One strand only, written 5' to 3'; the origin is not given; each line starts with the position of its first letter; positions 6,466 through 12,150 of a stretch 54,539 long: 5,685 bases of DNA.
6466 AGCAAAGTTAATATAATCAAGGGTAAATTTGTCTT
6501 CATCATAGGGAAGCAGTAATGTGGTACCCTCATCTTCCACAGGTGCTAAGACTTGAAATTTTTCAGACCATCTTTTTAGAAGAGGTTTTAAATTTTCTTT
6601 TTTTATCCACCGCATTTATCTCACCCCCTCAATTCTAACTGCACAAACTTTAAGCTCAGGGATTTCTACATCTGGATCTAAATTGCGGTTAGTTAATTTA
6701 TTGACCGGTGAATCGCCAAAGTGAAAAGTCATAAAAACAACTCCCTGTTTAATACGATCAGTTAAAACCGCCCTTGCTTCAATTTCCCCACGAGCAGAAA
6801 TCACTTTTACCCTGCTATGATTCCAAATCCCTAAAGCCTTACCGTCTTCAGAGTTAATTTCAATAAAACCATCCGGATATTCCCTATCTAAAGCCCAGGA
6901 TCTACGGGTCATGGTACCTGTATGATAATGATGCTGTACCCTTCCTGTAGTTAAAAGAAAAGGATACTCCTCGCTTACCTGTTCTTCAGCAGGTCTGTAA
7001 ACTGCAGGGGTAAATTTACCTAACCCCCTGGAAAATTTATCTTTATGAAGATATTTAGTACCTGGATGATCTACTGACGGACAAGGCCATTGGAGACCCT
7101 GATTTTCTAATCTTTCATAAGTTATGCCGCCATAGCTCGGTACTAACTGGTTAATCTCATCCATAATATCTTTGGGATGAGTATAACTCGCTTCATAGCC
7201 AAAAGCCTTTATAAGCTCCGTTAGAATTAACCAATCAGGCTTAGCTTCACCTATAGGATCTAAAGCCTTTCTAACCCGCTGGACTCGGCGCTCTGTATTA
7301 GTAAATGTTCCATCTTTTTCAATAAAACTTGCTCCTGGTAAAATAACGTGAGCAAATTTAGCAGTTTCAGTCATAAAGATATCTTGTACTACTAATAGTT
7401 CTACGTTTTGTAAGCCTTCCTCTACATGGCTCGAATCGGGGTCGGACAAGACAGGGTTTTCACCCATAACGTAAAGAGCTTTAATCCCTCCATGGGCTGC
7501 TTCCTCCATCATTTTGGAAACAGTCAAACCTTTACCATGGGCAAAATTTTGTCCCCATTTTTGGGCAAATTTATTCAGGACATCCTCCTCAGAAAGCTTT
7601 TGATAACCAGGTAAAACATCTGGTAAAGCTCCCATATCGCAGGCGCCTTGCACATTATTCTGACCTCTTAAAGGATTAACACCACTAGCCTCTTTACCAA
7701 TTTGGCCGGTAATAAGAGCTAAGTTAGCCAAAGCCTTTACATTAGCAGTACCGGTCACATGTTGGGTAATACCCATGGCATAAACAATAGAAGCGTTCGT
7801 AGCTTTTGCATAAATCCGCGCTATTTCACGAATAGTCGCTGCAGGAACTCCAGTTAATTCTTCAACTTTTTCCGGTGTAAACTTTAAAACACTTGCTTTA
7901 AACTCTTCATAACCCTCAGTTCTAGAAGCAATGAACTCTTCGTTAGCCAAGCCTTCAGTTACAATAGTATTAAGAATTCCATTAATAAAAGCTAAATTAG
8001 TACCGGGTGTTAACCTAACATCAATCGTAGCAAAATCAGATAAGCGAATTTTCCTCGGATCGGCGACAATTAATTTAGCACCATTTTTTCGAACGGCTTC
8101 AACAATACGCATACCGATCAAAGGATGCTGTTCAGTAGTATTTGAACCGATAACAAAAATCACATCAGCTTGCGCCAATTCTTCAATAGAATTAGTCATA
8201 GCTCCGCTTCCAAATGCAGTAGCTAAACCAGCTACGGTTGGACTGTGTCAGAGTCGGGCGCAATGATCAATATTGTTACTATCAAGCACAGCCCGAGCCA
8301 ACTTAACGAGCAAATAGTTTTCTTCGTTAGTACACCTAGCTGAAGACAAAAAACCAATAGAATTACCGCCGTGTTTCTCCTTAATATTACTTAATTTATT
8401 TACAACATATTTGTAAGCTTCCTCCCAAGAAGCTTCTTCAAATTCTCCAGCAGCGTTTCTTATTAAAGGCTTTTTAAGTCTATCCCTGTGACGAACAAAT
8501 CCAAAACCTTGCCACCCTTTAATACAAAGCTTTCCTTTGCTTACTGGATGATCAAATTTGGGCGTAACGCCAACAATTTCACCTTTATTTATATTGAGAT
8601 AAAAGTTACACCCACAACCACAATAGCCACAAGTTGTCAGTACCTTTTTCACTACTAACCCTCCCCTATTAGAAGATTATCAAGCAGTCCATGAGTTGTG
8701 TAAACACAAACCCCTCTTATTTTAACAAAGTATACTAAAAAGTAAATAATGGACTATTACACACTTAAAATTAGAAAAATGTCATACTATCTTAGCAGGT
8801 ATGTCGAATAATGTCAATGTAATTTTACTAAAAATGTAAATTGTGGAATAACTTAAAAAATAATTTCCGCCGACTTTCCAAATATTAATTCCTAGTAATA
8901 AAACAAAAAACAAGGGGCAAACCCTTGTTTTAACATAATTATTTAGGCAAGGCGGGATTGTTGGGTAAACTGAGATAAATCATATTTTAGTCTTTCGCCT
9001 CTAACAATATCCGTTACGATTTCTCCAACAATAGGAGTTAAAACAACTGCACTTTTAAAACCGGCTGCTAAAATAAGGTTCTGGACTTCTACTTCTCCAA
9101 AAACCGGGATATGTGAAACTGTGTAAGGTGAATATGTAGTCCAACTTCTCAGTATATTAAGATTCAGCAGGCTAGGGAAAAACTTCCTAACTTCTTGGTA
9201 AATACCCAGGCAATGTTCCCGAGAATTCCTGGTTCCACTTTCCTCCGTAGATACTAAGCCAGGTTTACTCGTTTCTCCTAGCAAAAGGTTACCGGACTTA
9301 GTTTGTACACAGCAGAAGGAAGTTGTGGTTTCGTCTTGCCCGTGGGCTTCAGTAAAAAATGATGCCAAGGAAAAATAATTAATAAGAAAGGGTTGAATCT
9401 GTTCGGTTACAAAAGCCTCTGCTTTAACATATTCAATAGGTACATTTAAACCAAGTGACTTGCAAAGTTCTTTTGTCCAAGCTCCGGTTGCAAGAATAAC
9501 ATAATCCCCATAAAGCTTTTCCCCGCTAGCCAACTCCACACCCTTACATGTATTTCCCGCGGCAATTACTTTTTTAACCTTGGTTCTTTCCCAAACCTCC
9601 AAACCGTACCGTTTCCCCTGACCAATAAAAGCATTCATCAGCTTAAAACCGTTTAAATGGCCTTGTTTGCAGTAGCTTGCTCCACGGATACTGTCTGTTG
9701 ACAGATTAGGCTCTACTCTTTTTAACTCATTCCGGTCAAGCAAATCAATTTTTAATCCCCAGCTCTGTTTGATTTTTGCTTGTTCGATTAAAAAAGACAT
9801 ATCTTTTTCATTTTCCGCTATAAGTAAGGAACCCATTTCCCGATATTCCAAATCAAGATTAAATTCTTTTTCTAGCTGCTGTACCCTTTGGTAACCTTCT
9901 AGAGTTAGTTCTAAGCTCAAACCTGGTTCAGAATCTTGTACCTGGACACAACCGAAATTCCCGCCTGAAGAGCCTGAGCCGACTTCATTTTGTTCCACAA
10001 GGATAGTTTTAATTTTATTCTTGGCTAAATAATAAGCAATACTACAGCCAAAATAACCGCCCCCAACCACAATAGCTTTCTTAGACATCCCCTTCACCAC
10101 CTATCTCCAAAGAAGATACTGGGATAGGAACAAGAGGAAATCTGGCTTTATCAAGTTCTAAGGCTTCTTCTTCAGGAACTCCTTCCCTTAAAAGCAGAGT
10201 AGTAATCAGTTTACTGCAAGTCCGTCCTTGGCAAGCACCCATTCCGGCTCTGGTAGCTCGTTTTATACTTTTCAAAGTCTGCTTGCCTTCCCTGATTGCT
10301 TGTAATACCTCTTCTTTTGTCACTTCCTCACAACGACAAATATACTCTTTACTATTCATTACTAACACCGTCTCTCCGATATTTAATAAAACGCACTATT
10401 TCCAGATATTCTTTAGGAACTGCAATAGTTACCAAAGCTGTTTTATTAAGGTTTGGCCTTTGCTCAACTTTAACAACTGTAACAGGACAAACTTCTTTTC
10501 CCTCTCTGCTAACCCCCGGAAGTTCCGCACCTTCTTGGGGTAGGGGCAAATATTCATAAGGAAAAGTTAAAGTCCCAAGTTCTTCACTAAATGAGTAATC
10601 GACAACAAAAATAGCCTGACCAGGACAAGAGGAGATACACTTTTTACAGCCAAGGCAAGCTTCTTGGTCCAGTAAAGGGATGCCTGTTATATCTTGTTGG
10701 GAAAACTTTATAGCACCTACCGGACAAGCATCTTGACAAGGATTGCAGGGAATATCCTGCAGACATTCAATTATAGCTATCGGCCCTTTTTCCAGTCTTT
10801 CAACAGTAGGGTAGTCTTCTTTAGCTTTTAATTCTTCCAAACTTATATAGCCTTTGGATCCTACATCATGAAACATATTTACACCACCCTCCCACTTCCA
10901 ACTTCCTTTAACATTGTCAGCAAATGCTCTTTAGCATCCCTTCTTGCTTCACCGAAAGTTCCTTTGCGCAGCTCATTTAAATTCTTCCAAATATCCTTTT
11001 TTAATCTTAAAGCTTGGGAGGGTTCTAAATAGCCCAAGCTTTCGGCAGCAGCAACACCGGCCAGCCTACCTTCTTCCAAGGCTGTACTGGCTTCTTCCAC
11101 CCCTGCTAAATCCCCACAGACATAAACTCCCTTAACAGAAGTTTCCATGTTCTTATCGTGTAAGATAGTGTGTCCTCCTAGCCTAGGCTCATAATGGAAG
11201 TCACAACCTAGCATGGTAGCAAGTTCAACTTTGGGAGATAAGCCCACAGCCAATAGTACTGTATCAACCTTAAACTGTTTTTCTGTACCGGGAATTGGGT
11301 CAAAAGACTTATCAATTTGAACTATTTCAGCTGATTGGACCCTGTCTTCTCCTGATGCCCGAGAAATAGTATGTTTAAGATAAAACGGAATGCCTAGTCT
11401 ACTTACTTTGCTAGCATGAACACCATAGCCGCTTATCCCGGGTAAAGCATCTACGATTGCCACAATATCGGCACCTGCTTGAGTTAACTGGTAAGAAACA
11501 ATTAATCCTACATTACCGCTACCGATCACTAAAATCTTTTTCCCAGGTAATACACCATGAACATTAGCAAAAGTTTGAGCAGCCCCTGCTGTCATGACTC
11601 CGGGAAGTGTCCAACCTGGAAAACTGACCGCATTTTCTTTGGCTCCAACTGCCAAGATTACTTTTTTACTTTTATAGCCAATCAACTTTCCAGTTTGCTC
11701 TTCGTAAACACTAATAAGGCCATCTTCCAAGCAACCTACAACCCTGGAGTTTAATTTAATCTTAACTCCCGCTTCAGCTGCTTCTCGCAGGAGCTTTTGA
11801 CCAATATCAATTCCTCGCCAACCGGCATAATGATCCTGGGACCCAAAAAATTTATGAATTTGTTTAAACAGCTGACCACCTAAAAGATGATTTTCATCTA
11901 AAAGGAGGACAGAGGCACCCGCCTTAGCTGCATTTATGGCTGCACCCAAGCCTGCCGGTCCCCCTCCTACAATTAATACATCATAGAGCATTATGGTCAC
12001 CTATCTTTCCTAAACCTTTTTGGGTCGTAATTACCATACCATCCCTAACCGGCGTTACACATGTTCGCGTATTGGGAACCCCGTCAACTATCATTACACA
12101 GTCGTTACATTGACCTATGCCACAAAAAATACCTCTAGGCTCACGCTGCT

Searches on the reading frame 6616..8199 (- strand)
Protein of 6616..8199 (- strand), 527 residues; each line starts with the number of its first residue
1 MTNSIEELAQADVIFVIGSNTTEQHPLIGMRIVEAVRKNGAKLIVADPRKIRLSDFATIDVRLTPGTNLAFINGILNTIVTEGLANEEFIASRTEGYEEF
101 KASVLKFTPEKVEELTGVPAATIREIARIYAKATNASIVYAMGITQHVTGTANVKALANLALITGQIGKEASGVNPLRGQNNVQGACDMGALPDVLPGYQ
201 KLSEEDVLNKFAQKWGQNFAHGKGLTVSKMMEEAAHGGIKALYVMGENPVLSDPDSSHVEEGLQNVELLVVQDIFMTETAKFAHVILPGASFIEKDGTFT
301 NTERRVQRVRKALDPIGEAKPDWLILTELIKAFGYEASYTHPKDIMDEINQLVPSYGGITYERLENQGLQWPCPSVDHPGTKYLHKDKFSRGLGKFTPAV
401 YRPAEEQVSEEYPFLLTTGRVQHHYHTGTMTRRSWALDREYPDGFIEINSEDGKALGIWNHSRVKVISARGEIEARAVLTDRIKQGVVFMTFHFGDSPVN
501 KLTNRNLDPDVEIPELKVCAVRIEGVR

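Call 24: search_protein_families(library=pfam, proteins=[window:6616-8199:-], max_evalue=0.00001)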
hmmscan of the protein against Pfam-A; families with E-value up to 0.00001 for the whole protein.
window:6616-8199:- (527 aa): 2 families
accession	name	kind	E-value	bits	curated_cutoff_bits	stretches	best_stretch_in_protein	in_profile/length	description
PF00384.28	Molybdopterin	-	7.5e-63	213.1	24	1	1-331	98-352/353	Molybdopterin oxidoreductase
PF01568.27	Molydop_binding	-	1.3e-31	109.3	26.8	1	414-520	1-110/110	Molydopterin dinucleotide binding domain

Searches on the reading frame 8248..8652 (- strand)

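Call 24: search_protein_families(library=pfam, proteins=[window:8248-8652:-], max_evalue=0.00001)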
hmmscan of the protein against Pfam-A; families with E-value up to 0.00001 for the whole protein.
window:8248-8652:- (134 aa): 2 families
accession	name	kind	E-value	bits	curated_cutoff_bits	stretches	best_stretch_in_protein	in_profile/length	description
PF00384.28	Molybdopterin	-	4.1e-17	62.7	24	1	58-134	1-81/353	Molybdopterin oxidoreductase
PF04879.21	Molybdop_Fe4S4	-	3.4e-15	56.2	22.7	1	1-53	1-53/55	Molybdopterin oxidoreductase Fe4S4 domain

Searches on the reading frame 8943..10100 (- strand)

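Call 24: search_protein_families(library=pfam, proteins=[window:8943-10100:-], max_evalue=0.00001)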
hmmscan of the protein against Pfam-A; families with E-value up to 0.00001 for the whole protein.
window:8943-10100:- (385 aa): 4 families
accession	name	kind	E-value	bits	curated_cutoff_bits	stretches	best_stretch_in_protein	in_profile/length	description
PF01266.30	DAO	-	2.3e-61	208.7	27.9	1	9-364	2-352/353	FAD dependent oxidoreductase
PF00890.30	FAD_binding_2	-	9.9e-10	38.6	20.4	1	9-216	2-212/414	FAD binding domain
PF07992.20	Pyr_redox_2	-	4.1e-08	33.4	26.1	0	5-38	141-174/291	Pyridine nucleotide-disulphide oxidoreductase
PF01134.28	GIDA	-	2.1e-07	30.8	22.1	0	9-38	2-31/391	Glucose inhibited division protein A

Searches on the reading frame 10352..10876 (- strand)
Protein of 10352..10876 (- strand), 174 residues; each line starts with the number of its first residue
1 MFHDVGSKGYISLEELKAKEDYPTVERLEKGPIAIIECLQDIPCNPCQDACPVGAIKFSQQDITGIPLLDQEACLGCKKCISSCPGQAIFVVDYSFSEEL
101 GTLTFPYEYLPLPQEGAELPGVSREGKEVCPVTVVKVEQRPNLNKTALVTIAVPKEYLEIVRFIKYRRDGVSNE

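Call 24: search_protein_families(library=pfam, proteins=[window:10352-10876:-], max_evalue=0.00001)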
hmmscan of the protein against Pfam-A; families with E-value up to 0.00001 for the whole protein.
window:10352-10876:- (174 aa): 6 families
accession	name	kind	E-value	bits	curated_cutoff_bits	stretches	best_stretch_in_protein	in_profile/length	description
PF12838.12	Fer4_7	-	1.7e-08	35.2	27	1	43-87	4-51/52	4Fe-4S dicluster domain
PF00037.32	Fer4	-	4.8e-07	29.8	21.1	0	69-89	3-23/24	4Fe-4S binding domain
PF25160.1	LdpA_Fe-S-bd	-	1.2e-06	28.6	27.6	1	45-94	7-48/49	LdpA Fe-S cluster-binding domain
PF13484.11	Fer4_16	-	1.5e-06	29.3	30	0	74-89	2-17/66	4Fe-4S double cluster binding domain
PF13237.11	Fer4_10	-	7.1e-06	26.3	25.5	0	68-86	3-21/53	4Fe-4S dicluster domain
PF14697.11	Fer4_21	-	8.7e-06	26.2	35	1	36-89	3-57/59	4Fe-4S dicluster domain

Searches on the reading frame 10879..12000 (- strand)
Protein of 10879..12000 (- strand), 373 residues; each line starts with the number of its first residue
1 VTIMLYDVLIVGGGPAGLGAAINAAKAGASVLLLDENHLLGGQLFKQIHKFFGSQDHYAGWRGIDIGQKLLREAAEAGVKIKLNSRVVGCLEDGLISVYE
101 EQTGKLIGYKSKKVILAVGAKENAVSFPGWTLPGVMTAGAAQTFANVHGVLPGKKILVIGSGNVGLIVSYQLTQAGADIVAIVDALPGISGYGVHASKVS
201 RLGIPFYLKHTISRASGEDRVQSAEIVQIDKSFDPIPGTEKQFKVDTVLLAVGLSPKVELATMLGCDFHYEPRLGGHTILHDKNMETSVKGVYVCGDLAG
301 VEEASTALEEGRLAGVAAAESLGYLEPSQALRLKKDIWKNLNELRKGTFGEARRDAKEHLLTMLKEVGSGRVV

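Call 24: search_protein_families(library=pfam, proteins=[window:10879-12000:-], max_evalue=0.00001)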
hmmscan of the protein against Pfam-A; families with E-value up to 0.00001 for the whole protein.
window:10879-12000:- (373 aa): 10 families
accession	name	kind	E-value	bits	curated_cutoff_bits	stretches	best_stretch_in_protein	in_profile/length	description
PF07992.20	Pyr_redox_2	-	1.2e-37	130.4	26.1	1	6-311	1-291/291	Pyridine nucleotide-disulphide oxidoreductase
PF13738.12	Pyr_redox_3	-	2.7e-15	56.8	30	1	102-296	117-305/305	Pyridine nucleotide-disulphide oxidoreductase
PF01266.30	DAO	-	1.3e-13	51.7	27.9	1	7-42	1-37/353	FAD dependent oxidoreductase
PF12831.13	FAD_oxidored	-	3.6e-12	46.7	27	1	7-49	1-43/416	FAD dependent oxidoreductase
PF03486.20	HI0933_like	-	5.2e-11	42.9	50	1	7-42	2-37/244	HI0933-like protein Rossmann domain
PF13450.12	NAD_binding_8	-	1.9e-09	38.1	21.9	1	10-45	1-36/68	NAD(P)-binding Rossmann-like domain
PF00070.33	Pyr_redox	-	2.6e-08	34.7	22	0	155-221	1-74/82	Pyridine nucleotide-disulphide oxidoreductase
PF00890.30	FAD_binding_2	-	4.1e-08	33.3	20.4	1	7-44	1-38/414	FAD binding domain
PF01134.28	GIDA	-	6.6e-07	29.2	22.1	0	7-37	1-31/391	Glucose inhibited division protein A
PF01494.25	FAD_binding_3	-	3.3e-06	27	22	0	6-36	2-32/349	FAD binding domain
